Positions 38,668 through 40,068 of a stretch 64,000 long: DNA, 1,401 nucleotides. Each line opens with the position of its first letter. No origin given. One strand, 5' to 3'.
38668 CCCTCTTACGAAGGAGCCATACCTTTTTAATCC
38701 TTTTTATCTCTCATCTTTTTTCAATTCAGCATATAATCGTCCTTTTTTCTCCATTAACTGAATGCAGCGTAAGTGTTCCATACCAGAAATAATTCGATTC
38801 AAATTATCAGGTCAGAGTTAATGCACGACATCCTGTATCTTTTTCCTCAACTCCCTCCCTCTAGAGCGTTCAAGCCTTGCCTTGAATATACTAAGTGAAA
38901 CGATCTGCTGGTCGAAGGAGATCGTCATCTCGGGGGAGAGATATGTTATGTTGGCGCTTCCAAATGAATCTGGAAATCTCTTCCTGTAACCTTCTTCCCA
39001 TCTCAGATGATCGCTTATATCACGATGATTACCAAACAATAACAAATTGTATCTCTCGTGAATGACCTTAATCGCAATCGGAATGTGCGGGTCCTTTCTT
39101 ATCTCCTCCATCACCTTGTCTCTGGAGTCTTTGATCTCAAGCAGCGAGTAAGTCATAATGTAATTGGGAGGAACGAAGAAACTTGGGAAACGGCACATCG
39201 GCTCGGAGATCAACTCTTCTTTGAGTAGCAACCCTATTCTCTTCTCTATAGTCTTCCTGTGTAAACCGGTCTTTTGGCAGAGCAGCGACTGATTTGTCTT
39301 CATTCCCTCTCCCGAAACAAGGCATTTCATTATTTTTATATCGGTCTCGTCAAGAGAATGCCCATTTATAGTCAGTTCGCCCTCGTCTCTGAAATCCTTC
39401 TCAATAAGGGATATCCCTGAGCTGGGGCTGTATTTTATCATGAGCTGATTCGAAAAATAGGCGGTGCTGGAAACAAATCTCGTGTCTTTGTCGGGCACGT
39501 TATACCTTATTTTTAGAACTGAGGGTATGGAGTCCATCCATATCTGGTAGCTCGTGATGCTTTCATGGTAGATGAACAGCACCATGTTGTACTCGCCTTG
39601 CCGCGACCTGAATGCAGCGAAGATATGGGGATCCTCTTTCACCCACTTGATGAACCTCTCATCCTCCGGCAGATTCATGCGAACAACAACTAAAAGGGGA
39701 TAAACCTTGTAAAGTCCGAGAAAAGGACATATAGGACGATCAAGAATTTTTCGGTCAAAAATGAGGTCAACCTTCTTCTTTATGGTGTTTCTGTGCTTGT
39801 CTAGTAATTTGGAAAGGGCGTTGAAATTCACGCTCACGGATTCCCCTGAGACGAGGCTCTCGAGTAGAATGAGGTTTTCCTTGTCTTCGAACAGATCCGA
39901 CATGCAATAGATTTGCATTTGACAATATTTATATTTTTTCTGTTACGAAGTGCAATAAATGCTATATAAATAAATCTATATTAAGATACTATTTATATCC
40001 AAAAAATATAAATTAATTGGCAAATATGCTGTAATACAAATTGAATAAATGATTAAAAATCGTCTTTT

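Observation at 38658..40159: Low-GC island encoding a tandem-duplicated Lrp/AsnC-like regulator, divergent from gdh and next to amine-dehydrogenase/CoADR genes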

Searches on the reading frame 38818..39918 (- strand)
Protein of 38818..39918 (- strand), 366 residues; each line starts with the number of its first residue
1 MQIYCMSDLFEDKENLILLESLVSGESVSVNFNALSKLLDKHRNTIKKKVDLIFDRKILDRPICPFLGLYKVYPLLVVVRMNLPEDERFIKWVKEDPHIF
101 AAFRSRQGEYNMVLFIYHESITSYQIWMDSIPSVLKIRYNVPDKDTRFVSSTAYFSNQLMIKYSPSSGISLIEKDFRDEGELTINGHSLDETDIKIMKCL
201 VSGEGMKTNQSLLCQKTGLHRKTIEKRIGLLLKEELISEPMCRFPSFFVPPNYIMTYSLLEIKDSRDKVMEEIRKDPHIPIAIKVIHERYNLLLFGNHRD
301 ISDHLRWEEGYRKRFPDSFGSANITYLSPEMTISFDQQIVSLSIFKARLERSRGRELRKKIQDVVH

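Call 3: search_protein_families(library=pfam, proteins=[window:38818-39918:-], max_evalue=1)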
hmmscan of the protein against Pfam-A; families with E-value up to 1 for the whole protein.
window:38818-39918:- (366 aa): 6 families
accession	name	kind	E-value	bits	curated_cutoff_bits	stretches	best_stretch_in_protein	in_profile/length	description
PF13412.12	HTH_24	-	0.0095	15.9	21.9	1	189-237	1-47/48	Winged helix-turn-helix DNA-binding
PF05491.19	RuvB_C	-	0.099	13.1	24.7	0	189-238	4-55/72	RuvB C-terminal winged helix domain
PF13730.12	HTH_36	-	0.14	12.4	25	0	210-231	28-49/55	Helix-turn-helix domain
PF08279.18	HTH_11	-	0.15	12.4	25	0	195-233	4-41/55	HTH domain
PF13404.12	HTH_AsnC-type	-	0.17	12.2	27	1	189-228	1-38/42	AsnC-type helix-turn-helix domain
PF13556.12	HTH_30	-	0.26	11.5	27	0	31-51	14-34/59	PucR C-terminal helix-turn-helix domain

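Call 4: search_protein_families(library=ncbifam, proteins=[window:38818-39918:-], max_evalue=10)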
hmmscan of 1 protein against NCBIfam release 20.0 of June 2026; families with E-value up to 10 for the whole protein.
window:38818-39918:- (366 aa): 3 families
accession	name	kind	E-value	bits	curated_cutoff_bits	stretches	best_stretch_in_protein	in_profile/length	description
NF053606.1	Sta1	subfamily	0.0082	16.2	80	1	187-238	16-65/100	Sta1 family transcriptional regulator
TIGR01884.1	cas_HTH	subfamily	0.011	15.1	60.2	1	181-239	132-188/202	CRISPR-associated CARF protein Csa3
NF040939.2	trans_reg_lrs14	equivalog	0.064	13.3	90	1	188-239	18-68/103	Lrs14 family HTH-type transcriptional regulator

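Call 7: find_homologous_proteins(query=window:38818-39918:-, max_evalue=0.001)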
Query window:38818-39918:- (366 aa): 320 proteins with E <= 0.001 among 3077 candidates; the best 120 are listed.
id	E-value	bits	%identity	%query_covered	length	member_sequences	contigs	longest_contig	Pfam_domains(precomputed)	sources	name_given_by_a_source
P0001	2.8e-224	762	93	99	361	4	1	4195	-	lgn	-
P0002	4.0e-202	689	81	98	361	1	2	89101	PF13412.13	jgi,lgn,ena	jgi:hypothetical protein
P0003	9.0e-200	681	80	98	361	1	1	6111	PF13412.13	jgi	-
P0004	1.1e-199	681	80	98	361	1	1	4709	-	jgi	-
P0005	1.7e-199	680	80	98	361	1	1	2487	-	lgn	-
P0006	2.2e-199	680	80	98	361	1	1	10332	PF13412.13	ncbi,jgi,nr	ncbi:MAG: winged helix-turn-helix domain-containing protein [Candidatus Bathyarchaeota archaeon]|nr:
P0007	3.1e-199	679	80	98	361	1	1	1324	PF13412.13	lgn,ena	-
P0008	8.3e-199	678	80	98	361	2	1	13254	PF13412.13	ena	-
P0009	1.0e-198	678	79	98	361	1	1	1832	-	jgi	-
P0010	3.0e-198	676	79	98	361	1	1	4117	PF13412.13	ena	-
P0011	2.1e-197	673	79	98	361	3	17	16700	PF13412.13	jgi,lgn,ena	jgi:predicted transcriptional regulator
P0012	2.1e-195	667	79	98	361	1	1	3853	PF13412.13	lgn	-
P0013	3.6e-195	666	79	94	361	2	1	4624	PF13412.13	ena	-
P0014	4.9e-194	662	79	98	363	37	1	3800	PF13412.13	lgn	-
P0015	1.1e-192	658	79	98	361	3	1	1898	PF13412.13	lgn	-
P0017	2.3e-187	640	77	93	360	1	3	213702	-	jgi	-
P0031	5.8e-169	580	67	99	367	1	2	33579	-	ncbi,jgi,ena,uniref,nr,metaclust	ncbi:hypothetical protein AC482_02005 [miscellaneous Crenarchaeota group-15 archaeon DG-45]|uniref:H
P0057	5.5e-146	504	60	98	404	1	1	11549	PF13730.13,PF07278.19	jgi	-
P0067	2.9e-145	502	60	98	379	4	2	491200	-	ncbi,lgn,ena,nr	ncbi:MAG: hypothetical protein JRN06_06465 [Nitrososphaerota archaeon]|nr:hypothetical protein [Nitr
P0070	8.4e-145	500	59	98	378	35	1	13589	PF13404.13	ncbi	-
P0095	8.5e-142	491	58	98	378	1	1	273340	PF13404.13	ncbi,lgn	ncbi:MAG: hypothetical protein ABIJ47_09990 [Candidatus Bathyarchaeota archaeon]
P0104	8.9e-141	487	59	97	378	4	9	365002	-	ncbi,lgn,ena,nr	ncbi:Lrp/AsnC family transcriptional regulator [Candidatus Bathyarchaeota archaeon]|nr:Lrp/AsnC fami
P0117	8.0e-139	481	57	98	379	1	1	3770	PF13412.13,PF08279.19,PF13404.13,PF07278.19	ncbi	-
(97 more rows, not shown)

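Call 8: search_solved_structures(query=window:38818-39918:-, max_evalue=10, show_alignments=2)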
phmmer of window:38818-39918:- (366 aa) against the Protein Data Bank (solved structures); distinct sequences matched with E-value up to 10: 2.
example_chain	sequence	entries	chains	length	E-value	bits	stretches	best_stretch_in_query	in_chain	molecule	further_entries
7ueb_E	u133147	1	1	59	0.087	15.1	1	201-241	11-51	PscE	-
6cxc_X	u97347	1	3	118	0.81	12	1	154-194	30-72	R4.C6 Fab Heavy Chain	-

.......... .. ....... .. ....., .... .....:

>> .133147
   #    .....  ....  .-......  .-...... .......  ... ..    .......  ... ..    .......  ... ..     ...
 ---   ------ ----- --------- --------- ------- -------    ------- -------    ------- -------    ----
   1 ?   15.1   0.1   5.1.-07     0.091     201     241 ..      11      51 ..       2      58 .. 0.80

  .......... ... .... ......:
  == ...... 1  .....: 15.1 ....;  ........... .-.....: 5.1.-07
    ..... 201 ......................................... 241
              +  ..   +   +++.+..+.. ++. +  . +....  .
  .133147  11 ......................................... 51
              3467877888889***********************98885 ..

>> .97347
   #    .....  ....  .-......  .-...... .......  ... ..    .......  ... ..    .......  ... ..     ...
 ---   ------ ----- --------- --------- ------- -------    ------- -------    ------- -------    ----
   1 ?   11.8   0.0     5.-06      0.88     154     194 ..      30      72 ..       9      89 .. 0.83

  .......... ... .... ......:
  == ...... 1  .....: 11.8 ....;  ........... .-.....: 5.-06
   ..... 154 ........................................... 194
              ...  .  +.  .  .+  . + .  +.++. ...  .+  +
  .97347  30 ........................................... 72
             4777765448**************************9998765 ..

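Call 12: find_encoding_contigs(protein=P0002, flank=6000, max_places=2)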
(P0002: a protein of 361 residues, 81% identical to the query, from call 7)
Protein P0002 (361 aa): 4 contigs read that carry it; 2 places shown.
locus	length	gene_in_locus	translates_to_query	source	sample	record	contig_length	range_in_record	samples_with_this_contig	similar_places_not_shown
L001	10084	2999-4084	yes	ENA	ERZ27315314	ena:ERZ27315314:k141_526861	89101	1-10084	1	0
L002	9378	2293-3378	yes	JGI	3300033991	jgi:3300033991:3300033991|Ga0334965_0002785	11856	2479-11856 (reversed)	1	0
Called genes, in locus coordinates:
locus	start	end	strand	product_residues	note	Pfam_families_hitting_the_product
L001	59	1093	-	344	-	PF13187:Fer4_9 (faint), PF17179:Fer4_22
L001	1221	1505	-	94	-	-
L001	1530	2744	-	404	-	PF02812:ELFV_dehydrog_N, PF00208:ELFV_dehydrog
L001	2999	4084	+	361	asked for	PF13412:HTH_24 (weak)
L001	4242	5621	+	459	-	PF01266:DAO (faint), PF07992:Pyr_redox_2, PF13738:Pyr_redox_3, PF00070:Pyr_redox, PF02852:Pyr_redox_dim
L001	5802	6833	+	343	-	PF01113:DapB_N, PF19328:DAP_DH_C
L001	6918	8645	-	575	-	PF00920:ILVD_EDD_N, PF24877:ILV_EDD_C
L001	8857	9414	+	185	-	PF08003:Methyltransf_9 (faint), PF01209:Ubie_methyltran (weak), PF13847:Methyltransf_31, PF08241:Methyltransf_11, PF08242:Methyltransf_12, PF13649:Methyltransf_25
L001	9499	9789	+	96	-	PF01423:LSM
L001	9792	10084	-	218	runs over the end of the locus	PF01177:Asp_Glu_race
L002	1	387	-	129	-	?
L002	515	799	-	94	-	-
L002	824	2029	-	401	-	PF02812:ELFV_dehydrog_N, PF00208:ELFV_dehydrog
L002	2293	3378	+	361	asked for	PF13412:HTH_24 (weak)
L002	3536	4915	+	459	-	PF01266:DAO (faint), PF07992:Pyr_redox_2, PF13738:Pyr_redox_3, PF00070:Pyr_redox, PF02852:Pyr_redox_dim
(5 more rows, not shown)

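Call 13: find_encoding_contigs(protein=P0017, flank=6000, max_places=2)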
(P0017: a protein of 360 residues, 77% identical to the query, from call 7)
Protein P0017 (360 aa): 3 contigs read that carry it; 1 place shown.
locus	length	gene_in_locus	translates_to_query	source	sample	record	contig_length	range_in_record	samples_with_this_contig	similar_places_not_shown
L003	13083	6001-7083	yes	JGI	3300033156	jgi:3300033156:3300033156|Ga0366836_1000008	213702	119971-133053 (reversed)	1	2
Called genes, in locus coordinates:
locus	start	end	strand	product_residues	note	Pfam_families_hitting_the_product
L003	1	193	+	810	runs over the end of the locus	PF12831:FAD_oxidored, PF13187:Fer4_9 (weak), PF00037:Fer4, PF12837:Fer4_6 (weak), PF00037:Fer4, PF13187:Fer4_9, PF14697:Fer4_21, PF02662:FlpD, +9 more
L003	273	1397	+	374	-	PF13237:Fer4_10 (weak), PF14697:Fer4_21 (weak), PF04422:FrhB_FdhB_N, PF04432:FrhB_FdhB_C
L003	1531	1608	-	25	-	-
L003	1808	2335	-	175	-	PF05598:DUF772 (weak)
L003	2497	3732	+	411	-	PF02812:ELFV_dehydrog_N, PF00208:ELFV_dehydrog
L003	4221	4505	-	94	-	-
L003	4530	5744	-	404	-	PF02812:ELFV_dehydrog_N, PF00208:ELFV_dehydrog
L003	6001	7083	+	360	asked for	-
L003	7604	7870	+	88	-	-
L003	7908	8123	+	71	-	-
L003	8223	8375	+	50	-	-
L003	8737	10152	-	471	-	PF14691:Fer4_20, PF01266:DAO (faint), PF07992:Pyr_redox_2, PF13450:NAD_binding_8, PF13738:Pyr_redox_3 (faint), PF00070:Pyr_redox (weak)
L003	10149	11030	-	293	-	PF00970:FAD_binding_6 (weak), PF10418:DHODB_Fe-S_bind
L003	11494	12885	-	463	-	PF07992:Pyr_redox_2, PF13738:Pyr_redox_3, PF00070:Pyr_redox, PF02852:Pyr_redox_dim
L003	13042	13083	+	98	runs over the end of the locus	-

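Call 14: find_encoding_contigs(protein=P0067, flank=6000, max_places=1)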
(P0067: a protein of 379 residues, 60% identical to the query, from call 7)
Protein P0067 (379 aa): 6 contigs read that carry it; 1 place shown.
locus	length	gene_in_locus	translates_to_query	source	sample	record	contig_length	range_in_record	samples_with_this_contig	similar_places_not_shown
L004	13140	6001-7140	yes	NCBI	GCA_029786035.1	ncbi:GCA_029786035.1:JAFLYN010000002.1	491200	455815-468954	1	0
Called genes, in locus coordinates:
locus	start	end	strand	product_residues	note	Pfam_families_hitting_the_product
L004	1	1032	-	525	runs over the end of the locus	PF01645:Glu_synthase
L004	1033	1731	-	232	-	PF13510:Fer2_4, PF12838:Fer4_7 (weak)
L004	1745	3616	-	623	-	PF01257:2Fe-2S_thioredx (weak), PF01512:Complex1_51K, PF10589:NADH_4Fe-4S, PF00037:Fer4 (weak), PF12838:Fer4_7, PF13187:Fer4_9 (weak), PF13237:Fer4_10 (weak), PF14697:Fer4_21 (weak), +4 more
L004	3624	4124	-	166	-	PF01257:2Fe-2S_thioredx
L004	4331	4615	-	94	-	-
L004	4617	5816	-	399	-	PF02812:ELFV_dehydrog_N, PF00208:ELFV_dehydrog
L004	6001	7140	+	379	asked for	-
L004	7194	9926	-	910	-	PF13191:AAA_16 (faint), PF00004:AAA, PF00910:RNA_helicase (faint), PF07724:AAA_2 (faint), PF07728:AAA_5 (faint), PF13173:AAA_14 (faint), PF00004:AAA, PF05362:Lon_C, +3 more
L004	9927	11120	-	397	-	-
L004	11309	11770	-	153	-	PF13404:HTH_AsnC-type (weak)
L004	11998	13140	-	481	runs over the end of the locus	PF00083:Sugar_tr, PF07690:MFS_1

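Call 15: find_encoding_contigs(protein=P0095, flank=6000, max_places=1)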
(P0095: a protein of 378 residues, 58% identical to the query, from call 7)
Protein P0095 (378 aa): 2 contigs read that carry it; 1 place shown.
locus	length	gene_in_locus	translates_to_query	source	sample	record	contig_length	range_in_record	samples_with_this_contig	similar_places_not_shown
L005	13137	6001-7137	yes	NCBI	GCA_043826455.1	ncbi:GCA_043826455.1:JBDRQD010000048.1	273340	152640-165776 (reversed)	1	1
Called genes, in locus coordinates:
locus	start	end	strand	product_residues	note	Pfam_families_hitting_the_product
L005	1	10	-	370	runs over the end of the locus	PF00374:NiFeSe_Hases, PF00346:Complex1_49kDa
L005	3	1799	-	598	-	PF01262:AlaDh_PNT_C (faint), PF14691:Fer4_20, PF13738:Pyr_redox_3 (faint), PF03486:HI0933_like (faint), PF07992:Pyr_redox_2, PF01266:DAO (weak), PF12831:FAD_oxidored (weak), PF13450:NAD_binding_8 (weak), +2 more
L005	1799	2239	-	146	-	PF01058:Oxidored_q6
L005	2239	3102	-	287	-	PF00146:NADHdh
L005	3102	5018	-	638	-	PF00662:Proton_antipo_N, PF00361:Proton_antipo_M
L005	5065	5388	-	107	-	-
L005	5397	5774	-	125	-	-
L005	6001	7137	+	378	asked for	PF13404:HTH_AsnC-type (faint)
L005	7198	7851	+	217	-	PF00702:Hydrolase, PF13419:HAD_2, PF13242:Hydrolase_like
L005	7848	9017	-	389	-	PF03841:SelA (weak)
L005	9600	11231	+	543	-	PF00493:MCM, PF00158:Sigma54_activat (weak), PF07728:AAA_5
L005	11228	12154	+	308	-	-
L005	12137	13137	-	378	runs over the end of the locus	PF00702:Hydrolase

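Call 16: find_encoding_contigs(protein=P0104, flank=6000, max_places=1)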
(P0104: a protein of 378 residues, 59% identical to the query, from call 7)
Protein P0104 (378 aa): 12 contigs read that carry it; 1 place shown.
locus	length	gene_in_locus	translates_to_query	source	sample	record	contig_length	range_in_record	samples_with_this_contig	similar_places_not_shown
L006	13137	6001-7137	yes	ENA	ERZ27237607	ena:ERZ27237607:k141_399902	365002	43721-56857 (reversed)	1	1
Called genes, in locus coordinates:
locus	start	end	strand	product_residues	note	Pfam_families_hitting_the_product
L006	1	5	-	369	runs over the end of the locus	PF00374:NiFeSe_Hases, PF00346:Complex1_49kDa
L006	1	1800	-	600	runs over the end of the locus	PF00329:Complex1_30kDa (weak), PF14691:Fer4_20, PF01262:AlaDh_PNT_C (faint), PF01266:DAO (weak), PF07992:Pyr_redox_2, PF12831:FAD_oxidored (weak), PF13450:NAD_binding_8 (weak), PF13738:Pyr_redox_3 (weak), +5 more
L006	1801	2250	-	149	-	PF01058:Oxidored_q6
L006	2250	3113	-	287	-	PF00146:NADHdh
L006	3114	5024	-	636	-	PF00662:Proton_antipo_N, PF00361:Proton_antipo_M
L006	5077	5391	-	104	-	-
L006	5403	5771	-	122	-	-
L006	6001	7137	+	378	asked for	-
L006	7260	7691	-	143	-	-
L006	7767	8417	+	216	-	PF00702:Hydrolase, PF13419:HAD_2, PF13242:Hydrolase_like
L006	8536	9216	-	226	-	PF01048:PNP_UDP_1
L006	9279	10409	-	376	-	PF00702:Hydrolase (weak)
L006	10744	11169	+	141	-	PF00572:Ribosomal_L13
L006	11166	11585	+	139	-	PF00380:Ribosomal_S9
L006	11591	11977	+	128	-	PF01294:Ribosomal_L13e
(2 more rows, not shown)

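Call 17: find_encoding_contigs(protein=P0031, flank=6000, max_places=1)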
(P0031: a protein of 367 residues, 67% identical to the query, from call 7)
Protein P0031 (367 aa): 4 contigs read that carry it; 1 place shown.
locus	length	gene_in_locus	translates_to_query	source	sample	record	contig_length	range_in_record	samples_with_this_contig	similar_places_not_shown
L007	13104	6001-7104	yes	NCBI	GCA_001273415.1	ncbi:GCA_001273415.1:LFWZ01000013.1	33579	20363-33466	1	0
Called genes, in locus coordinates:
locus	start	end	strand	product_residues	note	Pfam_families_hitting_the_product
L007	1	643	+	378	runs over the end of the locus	PF02812:ELFV_dehydrog_N, PF00208:ELFV_dehydrog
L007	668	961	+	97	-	-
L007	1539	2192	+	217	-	PF01493:GXGXG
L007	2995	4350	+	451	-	PF27537:HoxH, PF00374:NiFeSe_Hases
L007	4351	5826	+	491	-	PF00037:Fer4, PF12837:Fer4_6 (weak), PF14697:Fer4_21, PF12838:Fer4_7, PF13187:Fer4_9, PF00037:Fer4, PF01645:Glu_synthase, PF01070:FMN_dh, +8 more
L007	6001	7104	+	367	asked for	-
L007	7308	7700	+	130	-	PF04055:Radical_SAM (faint)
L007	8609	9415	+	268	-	PF00106:adh_short, PF01370:Epimerase (faint), PF08659:KR, PF13561:adh_short_C2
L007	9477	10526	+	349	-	PF00248:Aldo_ket_red, PF13187:Fer4_9 (faint), PF13534:Fer4_17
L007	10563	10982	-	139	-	-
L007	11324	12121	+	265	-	PF02633:Creatininase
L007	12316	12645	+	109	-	PF04266:ASCH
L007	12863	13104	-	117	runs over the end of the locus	PF03073:TspO_MBR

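Call 18: predict_structure(alignment_id=A1)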
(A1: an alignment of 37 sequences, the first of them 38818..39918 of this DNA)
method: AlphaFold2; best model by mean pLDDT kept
length: 366 residues; sequences in the alignment: 37
mean_pLDDT: 88.1   pTM: 0.84
mean pLDDT of the five models: 88.1, 86.2, 85.9, 82.0, 73.6
residues with pLDDT >= 90: 214; 70-90: 128; 50-70: 19; < 50: 5
segments of 3 or more residues with pLDDT < 50: 1-4
pLDDT, mean of each block of 10 residues (from residue 1): 57 92 96 96 97 94 92 90 85 90 79 91 92 92 83 89 89 92 91 96 94 94 95 93 86 89 79 93 83 91 92 87 84 83 89 72 60
secondary structure, 60 per line:
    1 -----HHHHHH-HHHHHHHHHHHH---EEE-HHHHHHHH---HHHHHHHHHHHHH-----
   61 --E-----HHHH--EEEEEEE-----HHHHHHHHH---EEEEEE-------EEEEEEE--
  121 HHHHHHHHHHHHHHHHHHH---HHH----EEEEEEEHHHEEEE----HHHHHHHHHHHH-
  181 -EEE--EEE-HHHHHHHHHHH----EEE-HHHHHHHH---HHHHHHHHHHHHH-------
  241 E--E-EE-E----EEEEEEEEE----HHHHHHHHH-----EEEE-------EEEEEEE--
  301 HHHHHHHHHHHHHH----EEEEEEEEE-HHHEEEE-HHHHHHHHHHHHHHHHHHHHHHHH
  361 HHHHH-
elements in order: H6-11 H13-24 E28-30 H32-39 H43-55 H69-72 E75-81 H87-95 E99-104 E112-118 H121-139 E150-156 E160-163 H168-179 E182-184 E187-189 H191-201 E206-208 H210-217 H221-233 E254-262 H267-275 E281-284 E292-298 H301-314 E319-327 E332-335 H337-365
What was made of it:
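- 39379..39903 (-): N-terminal Lrp-like unit (residues 6-180 in 366-aa numbering). wHTH at about residues 13-56 (39751-39882), with the recognition helix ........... beta-alpha-beta-beta-alpha-beta core at about residues 75-156 (39451-39696), with the Lrp-like motif QGEY(D/N)xxLF. An extra beta-hairpin and helix follow. AF2 secondary structure (call 18).
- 38821..39378 (-): C-terminal Lrp-like unit (residues 181-366). wHTH at about residues 191-234 (39217-39348), with the AsnC-type signature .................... beta-alpha-beta-beta-alpha-beta core at about residues 254-327 (38938-39159). A long basic C-terminal helix spans residues 337-365. AF2 model (call 18).
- On Lrp/AsnC (FFRP) transcription regulators: AF2 shows H-H-E-H-H wHTH topology in both units (call 18).
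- Fold: AF2 model with pLDDT 88 and pTM 0.84 (call 18).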
